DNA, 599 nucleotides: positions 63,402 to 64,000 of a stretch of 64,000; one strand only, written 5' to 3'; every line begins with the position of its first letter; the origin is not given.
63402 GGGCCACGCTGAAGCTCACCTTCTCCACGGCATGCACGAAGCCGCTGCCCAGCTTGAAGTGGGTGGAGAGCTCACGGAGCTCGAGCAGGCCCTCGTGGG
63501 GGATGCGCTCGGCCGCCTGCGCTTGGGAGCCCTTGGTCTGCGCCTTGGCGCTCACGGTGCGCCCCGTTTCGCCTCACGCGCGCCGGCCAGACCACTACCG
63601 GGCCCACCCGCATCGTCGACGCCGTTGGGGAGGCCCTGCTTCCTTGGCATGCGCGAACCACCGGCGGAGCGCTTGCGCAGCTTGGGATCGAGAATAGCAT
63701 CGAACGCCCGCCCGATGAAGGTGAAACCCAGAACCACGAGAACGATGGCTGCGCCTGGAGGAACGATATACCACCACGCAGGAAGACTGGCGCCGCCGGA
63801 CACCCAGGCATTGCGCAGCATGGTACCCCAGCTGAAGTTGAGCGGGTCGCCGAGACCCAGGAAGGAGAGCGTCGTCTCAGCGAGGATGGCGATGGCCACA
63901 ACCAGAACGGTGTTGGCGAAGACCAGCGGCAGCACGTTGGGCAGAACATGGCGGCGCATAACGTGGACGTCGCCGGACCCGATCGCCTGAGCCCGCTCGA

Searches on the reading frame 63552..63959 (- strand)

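Call 79: search_protein_families(library=pfam, proteins=[window:63552-63959:-], max_evalue=0.0001)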
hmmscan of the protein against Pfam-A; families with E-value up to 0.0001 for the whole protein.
window:63552-63959:- (135 aa): 1 family
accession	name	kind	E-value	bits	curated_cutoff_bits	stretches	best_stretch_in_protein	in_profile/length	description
PF00528.27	BPD_transp_1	-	2.6e-10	40.8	26.4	1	1-96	98-184/184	Binding-protein-dependent transport system inner membrane component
